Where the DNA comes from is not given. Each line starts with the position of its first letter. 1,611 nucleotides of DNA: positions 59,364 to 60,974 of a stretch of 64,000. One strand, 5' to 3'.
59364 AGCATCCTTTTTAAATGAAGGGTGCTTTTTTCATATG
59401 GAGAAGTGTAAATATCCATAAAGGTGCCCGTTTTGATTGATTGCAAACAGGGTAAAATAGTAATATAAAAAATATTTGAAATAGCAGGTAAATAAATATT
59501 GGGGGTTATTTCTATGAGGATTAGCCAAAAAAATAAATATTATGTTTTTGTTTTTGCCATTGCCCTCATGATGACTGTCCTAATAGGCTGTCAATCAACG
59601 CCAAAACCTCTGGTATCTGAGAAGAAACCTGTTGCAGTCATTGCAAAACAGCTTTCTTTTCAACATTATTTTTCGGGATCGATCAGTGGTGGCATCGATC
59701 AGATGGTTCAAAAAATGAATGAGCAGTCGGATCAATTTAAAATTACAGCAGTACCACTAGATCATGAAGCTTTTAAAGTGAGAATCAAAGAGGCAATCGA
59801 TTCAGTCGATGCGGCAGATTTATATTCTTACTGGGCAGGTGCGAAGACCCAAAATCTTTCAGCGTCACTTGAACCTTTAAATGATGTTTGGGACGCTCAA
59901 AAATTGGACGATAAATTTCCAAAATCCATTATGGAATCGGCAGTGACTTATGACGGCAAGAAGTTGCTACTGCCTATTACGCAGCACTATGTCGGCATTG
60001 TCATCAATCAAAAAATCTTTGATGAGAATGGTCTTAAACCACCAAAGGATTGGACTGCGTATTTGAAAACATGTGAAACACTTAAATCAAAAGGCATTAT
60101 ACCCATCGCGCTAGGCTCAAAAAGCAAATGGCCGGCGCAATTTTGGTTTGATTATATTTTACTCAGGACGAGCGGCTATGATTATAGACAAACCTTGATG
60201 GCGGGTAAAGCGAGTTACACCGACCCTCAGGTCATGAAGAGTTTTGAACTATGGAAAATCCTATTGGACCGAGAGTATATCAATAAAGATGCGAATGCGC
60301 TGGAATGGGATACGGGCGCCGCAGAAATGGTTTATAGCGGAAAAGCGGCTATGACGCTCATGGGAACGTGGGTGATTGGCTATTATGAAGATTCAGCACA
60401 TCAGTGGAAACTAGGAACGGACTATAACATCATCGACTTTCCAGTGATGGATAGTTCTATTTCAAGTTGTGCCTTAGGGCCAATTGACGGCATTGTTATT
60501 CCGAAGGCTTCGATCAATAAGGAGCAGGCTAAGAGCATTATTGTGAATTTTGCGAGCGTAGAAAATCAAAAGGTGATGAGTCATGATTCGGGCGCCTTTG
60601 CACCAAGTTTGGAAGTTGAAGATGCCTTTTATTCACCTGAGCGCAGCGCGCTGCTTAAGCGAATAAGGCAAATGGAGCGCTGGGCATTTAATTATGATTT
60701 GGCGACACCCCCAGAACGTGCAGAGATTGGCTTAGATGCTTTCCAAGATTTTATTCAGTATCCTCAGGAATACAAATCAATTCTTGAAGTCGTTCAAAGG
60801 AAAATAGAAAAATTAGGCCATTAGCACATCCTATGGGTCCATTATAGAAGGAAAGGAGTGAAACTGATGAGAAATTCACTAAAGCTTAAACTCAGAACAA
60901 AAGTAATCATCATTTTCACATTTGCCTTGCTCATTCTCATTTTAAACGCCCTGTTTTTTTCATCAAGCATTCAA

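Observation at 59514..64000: Sugar-binding lipoprotein wired to a sensor kinase and a REC-GGDEF regulator: candidate carbohydrate to c-di-GMP signalling three-component system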

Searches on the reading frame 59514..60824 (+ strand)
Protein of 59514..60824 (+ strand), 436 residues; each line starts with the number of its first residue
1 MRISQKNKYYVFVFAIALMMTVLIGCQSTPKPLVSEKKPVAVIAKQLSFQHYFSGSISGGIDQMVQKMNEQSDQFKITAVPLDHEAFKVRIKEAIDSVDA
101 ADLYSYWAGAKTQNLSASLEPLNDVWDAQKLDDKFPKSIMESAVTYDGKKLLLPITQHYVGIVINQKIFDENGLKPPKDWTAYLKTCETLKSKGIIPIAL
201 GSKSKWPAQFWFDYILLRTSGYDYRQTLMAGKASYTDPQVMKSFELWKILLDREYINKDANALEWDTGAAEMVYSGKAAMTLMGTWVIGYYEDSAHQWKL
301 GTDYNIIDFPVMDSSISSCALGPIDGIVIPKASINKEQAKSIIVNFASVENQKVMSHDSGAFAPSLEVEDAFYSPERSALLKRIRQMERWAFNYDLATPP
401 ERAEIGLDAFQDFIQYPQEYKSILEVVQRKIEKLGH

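Call 9: search_protein_families(library=pfam, proteins=[window:59514-60824:+], max_evalue=0.01)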
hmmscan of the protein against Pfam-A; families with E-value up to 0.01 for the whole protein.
window:59514-60824:+ (436 aa): 2 families
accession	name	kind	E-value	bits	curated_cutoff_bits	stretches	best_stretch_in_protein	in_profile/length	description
PF01547.30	SBP_bac_1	-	1.8e-19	71.4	26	1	114-353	67-307/307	Bacterial extracellular solute-binding protein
PF13416.11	SBP_bac_8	-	2.1e-19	70.8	27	1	63-370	1-267/279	Bacterial extracellular solute-binding protein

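Call 10: search_protein_families(library=ncbifam, proteins=[window:59514-60824:+], max_evalue=0.01)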
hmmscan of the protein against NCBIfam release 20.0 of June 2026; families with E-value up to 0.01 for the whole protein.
window:59514-60824:+ (436 aa): 3 families
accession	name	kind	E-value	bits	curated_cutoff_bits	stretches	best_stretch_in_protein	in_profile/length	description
TIGR03851.1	chitin_NgcE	equivalog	1.7e-17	63.5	399.65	1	117-341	114-346/450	N-acetylglucosamine/diacetylchitobiose ABC transporter substrate-binding protein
TIGR03850.1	bind_CPR_0540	equivalog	2.6e-17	62.6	299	1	10-371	4-369/437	carbohydrate ABC transporter substrate-binding protein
NF008211.0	PRK10974.1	equivalog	0.00069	18.3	411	1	40-195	22-186/439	sn-glycerol-3-phosphate ABC transporter substrate-binding protein UgpB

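Call 13: find_homologous_proteins(query=window:59514-60824:+, max_evalue=0.00001)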
Query window:59514-60824:+ (436 aa): 1701 proteins with E <= 0.00001 among 5155 candidates; the best 120 are listed.
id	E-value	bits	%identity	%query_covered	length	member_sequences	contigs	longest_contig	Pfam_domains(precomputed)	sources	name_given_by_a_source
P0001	5.8e-293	989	100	100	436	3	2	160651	PF13416.12,PF01547.31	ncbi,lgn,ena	-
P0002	2.4e-258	875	88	100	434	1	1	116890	PF13416.12,PF01547.31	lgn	-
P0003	5.9e-170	584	61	94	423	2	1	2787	PF13416.12,PF01547.31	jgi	-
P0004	5.3e-164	564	56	99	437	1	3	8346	PF13416.12,PF01547.31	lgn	-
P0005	2.7e-163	562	57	96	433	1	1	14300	PF13416.12,PF01547.31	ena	-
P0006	7.9e-154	530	56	94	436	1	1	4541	PF13416.12,PF13343.12,PF01547.31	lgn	-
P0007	5.0e-148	511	51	97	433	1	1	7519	PF13416.12,PF01547.31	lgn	-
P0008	2.2e-139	483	48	98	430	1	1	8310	PF13416.12,PF01547.31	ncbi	-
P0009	3.5e-139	482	51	95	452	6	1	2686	PF13416.12,PF01547.31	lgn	-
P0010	2.3e-137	476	48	97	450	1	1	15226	PF13416.12,PF01547.31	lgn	-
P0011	6.7e-136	471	50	94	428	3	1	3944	PF13416.12,PF01547.31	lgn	-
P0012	1.6e-135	470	49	89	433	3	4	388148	PF13416.12,PF01547.31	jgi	jgi:multiple sugar transport system substrate-binding protein/raffinose/stachyose/melibiose transpor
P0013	1.4e-134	467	48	96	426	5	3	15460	PF13416.12,PF01547.31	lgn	-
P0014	5.0e-134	465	50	96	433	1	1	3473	PF13416.12,PF01547.31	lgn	-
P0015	5.4e-134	465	47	97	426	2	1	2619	PF13416.12,PF01547.31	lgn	-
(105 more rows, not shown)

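Call 14: find_encoding_contigs(protein=P0001, flank=10000, max_places=10)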
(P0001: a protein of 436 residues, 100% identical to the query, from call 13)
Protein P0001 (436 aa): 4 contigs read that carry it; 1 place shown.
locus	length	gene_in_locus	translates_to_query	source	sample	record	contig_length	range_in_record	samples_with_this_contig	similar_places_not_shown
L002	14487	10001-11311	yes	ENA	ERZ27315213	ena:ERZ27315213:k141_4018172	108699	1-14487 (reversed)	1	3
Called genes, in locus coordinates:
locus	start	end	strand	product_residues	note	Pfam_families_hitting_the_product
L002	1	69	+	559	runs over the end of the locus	PF00015:MCPsignal, PF00497:SBP_bac_3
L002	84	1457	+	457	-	PF00682:HMGL-like, PF02436:PYC_OADA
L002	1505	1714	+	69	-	-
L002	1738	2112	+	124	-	PF25973:BSH_CzcB (faint), PF25917:BSH_RND (weak), PF25984:BSH_YknX, PF00364:Biotin_lipoyl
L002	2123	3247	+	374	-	PF03977:OAD_beta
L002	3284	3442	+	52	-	-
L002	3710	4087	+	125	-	-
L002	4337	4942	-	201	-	PF02525:Flavodoxin_2, PF03358:FMN_red (weak)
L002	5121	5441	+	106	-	PF01638:HxlR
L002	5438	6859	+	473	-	-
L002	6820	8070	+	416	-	PF13412:HTH_24, PF09339:HTH_IclR (faint), PF12802:MarR_2 (weak), PF00480:ROK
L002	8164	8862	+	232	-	PF07385:Lyx_isomer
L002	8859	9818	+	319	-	PF00294:PfkB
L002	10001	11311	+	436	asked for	PF01547:SBP_bac_1, PF13416:SBP_bac_8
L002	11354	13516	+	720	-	PF00672:HAMP (weak), PF02518:HATPase_c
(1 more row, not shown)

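Call 15: find_encoding_contigs(protein=P0002, flank=10000, max_places=4)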
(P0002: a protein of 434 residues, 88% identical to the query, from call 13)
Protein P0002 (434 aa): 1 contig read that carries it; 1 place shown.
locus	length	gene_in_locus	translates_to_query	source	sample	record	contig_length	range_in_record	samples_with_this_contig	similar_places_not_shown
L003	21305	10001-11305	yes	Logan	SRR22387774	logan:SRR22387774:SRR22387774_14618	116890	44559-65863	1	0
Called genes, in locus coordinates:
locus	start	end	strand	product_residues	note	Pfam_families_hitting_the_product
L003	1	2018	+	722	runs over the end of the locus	PF01145:Band_7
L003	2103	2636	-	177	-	PF02417:Chromate_transp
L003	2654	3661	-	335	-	PF00291:PALP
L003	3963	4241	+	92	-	PF01386:Ribosomal_L25p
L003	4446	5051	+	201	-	PF04893:Yip1 (weak)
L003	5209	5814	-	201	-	PF02525:Flavodoxin_2, PF03358:FMN_red (weak)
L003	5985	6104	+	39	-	-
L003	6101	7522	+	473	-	-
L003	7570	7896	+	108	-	PF01638:HxlR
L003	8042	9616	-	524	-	PF07504:FTP, PF01447:Peptidase_M4, PF02868:Peptidase_M4_C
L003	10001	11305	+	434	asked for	PF01547:SBP_bac_1, PF13416:SBP_bac_8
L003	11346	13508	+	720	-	PF00672:HAMP (weak), PF02518:HATPase_c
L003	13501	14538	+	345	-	PF00072:Response_reg, PF00990:GGDEF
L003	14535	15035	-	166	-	PF00027:cNMP_binding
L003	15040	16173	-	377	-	PF00060:Lig_chan (weak), PF00520:Ion_trans, PF07885:Ion_trans_2, PF22614:Slo-like_RCK, PF02254:TrkA_N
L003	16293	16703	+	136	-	PF01814:Hemerythrin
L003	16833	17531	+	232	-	PF00072:Response_reg, PF00486:Trans_reg_C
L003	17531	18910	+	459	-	PF00512:HisKA, PF02518:HATPase_c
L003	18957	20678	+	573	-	PF12801:Fer4_5, PF13237:Fer4_10 (weak)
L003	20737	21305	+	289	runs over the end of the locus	PF00753:Lactamase_B, PF23023:Anti-Pycsar_Apyc1 (weak), PF12706:Lactamase_B_2 (weak)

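Call 17: find_related_loci(query=A1, collection=genome_contigs, flank=8000)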
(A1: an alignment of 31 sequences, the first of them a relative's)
Query A1 (436 aa) in genome_contigs; peptide patterns used: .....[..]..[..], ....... (x = any residue, [..] = any of these).
537 stretches matched a pattern; 478 encode a relative of the query (tblastn E <= 1e-3); the best 80 are kept; 80 distinct loci.
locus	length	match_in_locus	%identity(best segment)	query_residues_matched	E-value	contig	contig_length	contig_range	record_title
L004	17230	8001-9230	51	13-425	1e-142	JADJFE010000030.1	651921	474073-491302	MAG: Candidatus Aalborgicola bjergmarkensis isolate Bjer_18-Q3-R1-45_BATAC.458 tig00200222-10-6505120, whole genome shot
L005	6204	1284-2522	47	16-434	4e-135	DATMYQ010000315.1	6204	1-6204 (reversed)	MAG TPA_asm: Patescibacteria group bacterium isolate SMAG_U13152 k141_128574, whole genome shotgun sequence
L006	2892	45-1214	49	43-434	1e-141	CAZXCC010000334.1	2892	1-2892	MAG TPA_asm: uncultured Veillonellaceae bacterium isolate binchicken_co41_33 genome assembly, contig: NODE_45310_length_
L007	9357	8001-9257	47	11-434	3e-135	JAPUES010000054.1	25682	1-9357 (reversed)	MAG: Sporomusaceae bacterium isolate labscale reactor_MAG31 NODE_1404_length_25682_cov_7.686659, whole genome shotgun se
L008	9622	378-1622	46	11-431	2e-134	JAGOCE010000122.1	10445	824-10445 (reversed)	Candidatus Ozemobacteraceae bacterium isolate Go_SlDig_bin_287 Go_SlDig_19516_length_10445_cov_8.365575, whole genome sh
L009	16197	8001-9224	48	11-423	6e-134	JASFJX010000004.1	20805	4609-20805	MAG: Candidatus Thiodiazotropha sp. isolate D0608U12metaG_Bin_25 D0608U12metaG_FD_scaffold_96_c1, whole genome shotgun s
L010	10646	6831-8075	45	14-434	3e-132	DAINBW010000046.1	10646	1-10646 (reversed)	MAG TPA_asm: Spirochaetales bacterium isolate CTOTU26088 NODE_3592_length_10646_cov_4.179775, whole genome shotgun seque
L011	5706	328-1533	48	18-424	7e-133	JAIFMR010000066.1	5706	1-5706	MAG: Rhodoferax sp. isolate bin_44 scaffold_27885, whole genome shotgun sequence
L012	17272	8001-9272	46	2-429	3e-132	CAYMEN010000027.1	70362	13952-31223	MAG TPA_asm: uncultured bacterium isolate SRP263991_co7_86 genome assembly, contig: NODE_301_length_70362_cov_10.836560,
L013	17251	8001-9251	45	17-434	2e-131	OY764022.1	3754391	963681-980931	MAG: Negativicutes bacterium isolate af048de3-ec71-4ab4-ae68-90155dd5d955 genome assembly, chromosome: 1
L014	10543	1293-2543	45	4-423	3e-130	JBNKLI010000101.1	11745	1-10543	MAG: Candidatus Thiodiazotropha sp. isolate H1H2.bin.19.orig k141_1853490, whole genome shotgun sequence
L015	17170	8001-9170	47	47-434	3e-129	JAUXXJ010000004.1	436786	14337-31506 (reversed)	MAG: Rhodocyclaceae bacterium isolate C17_concoct.bin.29 C17_k141_56522, whole genome shotgun sequence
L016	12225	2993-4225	46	11-427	5e-129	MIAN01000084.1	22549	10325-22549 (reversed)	MAG: Spirochaetes bacterium GWB1_27_13 gwb1_scaffold_2236, whole genome shotgun sequence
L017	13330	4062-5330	44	16-436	2e-128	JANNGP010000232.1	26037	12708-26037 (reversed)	MAG: Betaproteobacteria bacterium isolate SOY_6_C_metabat_424_sub SOY_6_C_k141_4787200, whole genome shotgun sequence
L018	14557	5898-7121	46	13-423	5e-128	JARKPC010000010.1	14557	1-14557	MAG: Propionivibrio sp. isolate D159_maxbin.023 k141_195765, whole genome shotgun sequence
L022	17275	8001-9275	45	6-431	2e-126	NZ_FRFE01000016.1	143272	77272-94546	Desulfopila aestuarii DSM 18488, whole genome shotgun sequence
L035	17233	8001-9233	45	11-430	9e-123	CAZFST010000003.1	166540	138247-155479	MAG TPA_asm: uncultured Fusibacter sp. isolate SRP302447_co2_668 genome assembly, contig: NODE_310_length_166540_cov_21.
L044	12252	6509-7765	42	8-433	7e-120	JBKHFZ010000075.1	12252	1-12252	MAG: Spirochaetaceae bacterium isolate D1M06_11 NODE_4153_length_12252_cov_5.065508, whole genome shotgun sequence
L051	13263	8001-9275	43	2-433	2e-118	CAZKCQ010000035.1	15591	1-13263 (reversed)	MAG TPA_asm: uncultured Spirochaetaceae bacterium isolate binchicken_co129_599 genome assembly, contig: NODE_11289_lengt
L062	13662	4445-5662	43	19-433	6e-116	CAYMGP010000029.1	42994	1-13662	MAG TPA_asm: uncultured Spirochaetaceae bacterium isolate SRP068000_co1_611 genome assembly, contig: NODE_809_length_429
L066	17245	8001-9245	44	18-432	1e-115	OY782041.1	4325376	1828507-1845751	MAG: Spirochaetia bacterium isolate d8b3d310-4ac7-4817-9bde-c02243007ba8 genome assembly, chromosome: 1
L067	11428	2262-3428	46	45-434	1e-115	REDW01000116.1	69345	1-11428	MAG: Spirochaetaceae bacterium isolate GEM2.Bin48 NODE_236_length_69345_cov_12.0686, whole genome shotgun sequence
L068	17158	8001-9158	45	41-428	2e-115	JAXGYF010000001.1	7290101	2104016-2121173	MAG: Candidatus Vecturithrix sp. isolate AnMBR.bin507 bin507_1, whole genome shotgun sequence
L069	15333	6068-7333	41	5-433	1e-115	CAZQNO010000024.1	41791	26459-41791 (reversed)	MAG TPA_asm: uncultured Spirochaetaceae bacterium isolate binchicken_co8_343 genome assembly, contig: NODE_950_length_41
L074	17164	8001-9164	44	13-411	1e-114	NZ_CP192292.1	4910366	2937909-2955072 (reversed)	Fusibacter sp. JL216-2 chromosome, complete genome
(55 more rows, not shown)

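Call 25: search_solved_structures(query=A1, max_evalue=0.001, show_alignments=0)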
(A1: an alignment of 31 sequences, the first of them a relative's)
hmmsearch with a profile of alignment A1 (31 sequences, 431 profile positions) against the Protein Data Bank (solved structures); distinct sequences matched with E-value up to 0.001: 510 (the best 60 are shown).
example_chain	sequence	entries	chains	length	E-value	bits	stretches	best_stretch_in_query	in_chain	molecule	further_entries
3ooa_A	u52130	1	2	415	1.2e-53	185.4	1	62-426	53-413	ABC transporter binding protein AcbH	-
3oo6_A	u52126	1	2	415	1.2e-53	185.3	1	62-426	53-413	ABC transporter binding protein AcbH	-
3oo9_A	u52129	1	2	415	1.5e-53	185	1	62-426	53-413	ABC transporter binding protein AcbH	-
3oo8_A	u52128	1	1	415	5.5e-53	183.2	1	62-426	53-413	ABC transporter binding protein AcbH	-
3oo7_A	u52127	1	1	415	1.2e-52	182.1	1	62-426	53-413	ABC transporter binding protein AcbH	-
4g68_A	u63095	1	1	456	1.8e-44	155.1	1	19-379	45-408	ABC transporter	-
4g68_B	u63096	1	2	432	2.1e-44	154.9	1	21-379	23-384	ABC transporter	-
3vxb_A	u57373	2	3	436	3.7e-38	134.3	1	63-395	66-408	Putative sugar-binding lipoprotein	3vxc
8xba_A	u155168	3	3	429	1.6e-37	132.3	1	36-389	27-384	XylA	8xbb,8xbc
3zkk_A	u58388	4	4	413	5.5e-35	123.9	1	21-406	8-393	XOS BINDING PROTEIN | PUTATIVE SUGAR TRANSPORTER SOLUTE-BINDING PROTEIN | SUGAR TRANSPORTER SOLUTE-BINDING PROTEIN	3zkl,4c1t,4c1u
7eho_A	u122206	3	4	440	2.2e-32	115.3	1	81-305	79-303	Chitin oligosaccharide binding protein NagB2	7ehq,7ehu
7ehp_A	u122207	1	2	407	7.7e-32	113.5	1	85-396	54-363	chitin oligosaccahride binding protein NagB1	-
2b3b_A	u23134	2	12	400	2.1e-26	95.6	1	84-374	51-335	glucose-binding protein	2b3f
5dvf_A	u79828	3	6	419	7.1e-25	90.6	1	111-422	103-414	Binding protein component of ABC sugar transporter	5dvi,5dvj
5xpj_A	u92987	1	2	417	2e-24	89.1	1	111-421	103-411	Binding protein component of ABC sugar transporter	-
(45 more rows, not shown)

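Call 40: search_protein_families(library=pfam, proteins=[L066:11074-12969:+, L066:12971-14137:+, L067:5379-7256:+, L069:9197-10186:+, L069:10209-11348:+, L062:1135-3018:+, L062:3082-4266:+, L044:7921-9672:+, L044:9706-10716:+, L068:6787-7803:+], max_evalue=0.001)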
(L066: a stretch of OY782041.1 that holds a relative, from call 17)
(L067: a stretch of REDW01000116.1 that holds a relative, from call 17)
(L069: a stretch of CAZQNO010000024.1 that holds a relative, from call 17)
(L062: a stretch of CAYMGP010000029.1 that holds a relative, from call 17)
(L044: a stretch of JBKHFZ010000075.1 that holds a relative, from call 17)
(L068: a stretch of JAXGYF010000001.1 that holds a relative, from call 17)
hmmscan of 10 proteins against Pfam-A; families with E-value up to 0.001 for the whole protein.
L066:11074-12969:+ (631 aa): 3 families
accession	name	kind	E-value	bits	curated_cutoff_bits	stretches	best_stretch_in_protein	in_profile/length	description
PF02775.26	TPP_enzyme_C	-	6.3e-24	84.9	21.9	1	446-595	1-151/151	Thiamine pyrophosphate enzyme, C-terminal TPP binding domain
PF00205.28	TPP_enzyme_M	-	7.5e-15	55.3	30.4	1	241-372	2-136/137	Thiamine pyrophosphate enzyme, central domain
PF02776.23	TPP_enzyme_N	-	3.2e-07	30.6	26.8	1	42-154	2-111/119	Thiamine pyrophosphate enzyme, N-terminal TPP binding domain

L066:12971-14137:+ (388 aa): 4 families
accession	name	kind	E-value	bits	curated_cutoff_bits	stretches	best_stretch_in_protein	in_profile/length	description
PF01408.29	GFO_IDH_MocA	-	1.3e-26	94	24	1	4-121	1-118/120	Oxidoreductase family, NAD-binding Rossmann fold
PF22725.1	GFO_IDH_MocA_C3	-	9.1e-15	55.2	27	1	132-264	2-123/124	GFO/IDH/MocA C-terminal domain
PF02894.22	GFO_IDH_MocA_C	-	1.7e-12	48.1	22.9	1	135-345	1-216/218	Oxidoreductase family, C-terminal alpha/beta domain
PF03447.22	NAD_binding_3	-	2.1e-05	25.6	24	1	24-119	15-113/116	Homoserine dehydrogenase, NAD binding domain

L067:5379-7256:+ (625 aa): 3 families
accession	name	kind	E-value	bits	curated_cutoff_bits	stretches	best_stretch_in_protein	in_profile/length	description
PF02775.26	TPP_enzyme_C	-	3e-25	89.2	21.9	1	440-588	1-150/151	Thiamine pyrophosphate enzyme, C-terminal TPP binding domain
PF00205.28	TPP_enzyme_M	-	7.6e-15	55.3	30.4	1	236-368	2-137/137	Thiamine pyrophosphate enzyme, central domain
PF02776.23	TPP_enzyme_N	-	1.8e-12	47.5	26.8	1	37-149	2-111/119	Thiamine pyrophosphate enzyme, N-terminal TPP binding domain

L069:9197-10186:+ (329 aa): 4 families
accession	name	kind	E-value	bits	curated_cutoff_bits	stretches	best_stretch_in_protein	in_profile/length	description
PF13377.12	Peripla_BP_3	-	5.4e-26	92.1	26.5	1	169-329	1-166/167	Periplasmic binding protein-like domain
PF00532.27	Peripla_BP_1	-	1.3e-21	77.8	22.2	1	61-318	1-271/281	Periplasmic binding proteins and sugar binding domain of LacI family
PF00356.27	LacI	-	2.7e-16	59.5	27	1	6-49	2-45/46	Bacterial regulatory proteins, lacI family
PF13407.12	Peripla_BP_4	-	4.6e-14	53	35.1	1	64-277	1-220/258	Periplasmic binding protein domain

L069:10209-11348:+ (379 aa): 3 families
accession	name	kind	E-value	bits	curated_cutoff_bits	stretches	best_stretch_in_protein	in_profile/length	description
PF04055.27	Radical_SAM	-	1.1e-16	61.9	29.5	1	12-166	4-151/166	Radical SAM superfamily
PF13186.11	SPASM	-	2.1e-09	38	21.5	1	266-321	9-67/67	Iron-sulfur cluster-binding domain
PF13353.11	Fer4_12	-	0.00015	22.6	22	1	13-119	13-113/137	4Fe-4S single cluster domain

L062:1135-3018:+ (627 aa): 3 families
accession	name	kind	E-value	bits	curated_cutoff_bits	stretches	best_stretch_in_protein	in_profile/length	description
PF02775.26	TPP_enzyme_C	-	3.9e-20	72.6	21.9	1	442-591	1-151/151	Thiamine pyrophosphate enzyme, C-terminal TPP binding domain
PF00205.28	TPP_enzyme_M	-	7.9e-17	61.7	30.4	1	237-366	3-136/137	Thiamine pyrophosphate enzyme, central domain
PF02776.23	TPP_enzyme_N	-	1.3e-08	35.1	26.8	1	37-149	2-111/119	Thiamine pyrophosphate enzyme, N-terminal TPP binding domain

L062:3082-4266:+ (394 aa): 1 family
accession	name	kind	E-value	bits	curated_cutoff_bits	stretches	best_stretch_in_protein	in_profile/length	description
PF01208.23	URO-D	-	2.4e-25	89.7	23.9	1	102-375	81-346/346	Uroporphyrinogen decarboxylase (URO-D)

L044:7921-9672:+ (583 aa): 1 family
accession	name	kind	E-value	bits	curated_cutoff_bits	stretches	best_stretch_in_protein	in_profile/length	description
PF00528.27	BPD_transp_1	-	2.3e-17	63.8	26.4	1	395-574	1-180/184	Binding-protein-dependent transport system inner membrane component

L044:9706-10716:+ (336 aa): 4 families
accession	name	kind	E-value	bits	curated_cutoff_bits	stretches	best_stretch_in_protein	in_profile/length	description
PF13377.12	Peripla_BP_3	-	5e-27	95.5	26.5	1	176-336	1-166/167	Periplasmic binding protein-like domain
PF00532.27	Peripla_BP_1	-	5.4e-25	88.8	22.2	1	69-325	2-271/281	Periplasmic binding proteins and sugar binding domain of LacI family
PF13407.12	Peripla_BP_4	-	7.3e-19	68.8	35.1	1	71-312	1-251/258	Periplasmic binding protein domain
PF00356.27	LacI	-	5e-18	65.1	27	1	13-56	2-45/46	Bacterial regulatory proteins, lacI family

L068:6787-7803:+ (338 aa): 5 families
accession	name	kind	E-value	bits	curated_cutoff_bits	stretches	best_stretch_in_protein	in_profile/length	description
PF13377.12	Peripla_BP_3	-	5.8e-33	114.8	26.5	1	175-337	1-167/167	Periplasmic binding protein-like domain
PF00532.27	Peripla_BP_1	-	1.9e-25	90.3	22.2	1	69-320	3-267/281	Periplasmic binding proteins and sugar binding domain of LacI family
PF00356.27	LacI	-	3.9e-15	55.8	27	1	12-55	2-45/46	Bacterial regulatory proteins, lacI family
PF13407.12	Peripla_BP_4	-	1.6e-09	38.1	35.1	1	70-283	1-220/258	Periplasmic binding protein domain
PF01381.28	HTH_3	-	0.00023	21.6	23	1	12-46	12-46/55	Helix-turn-helix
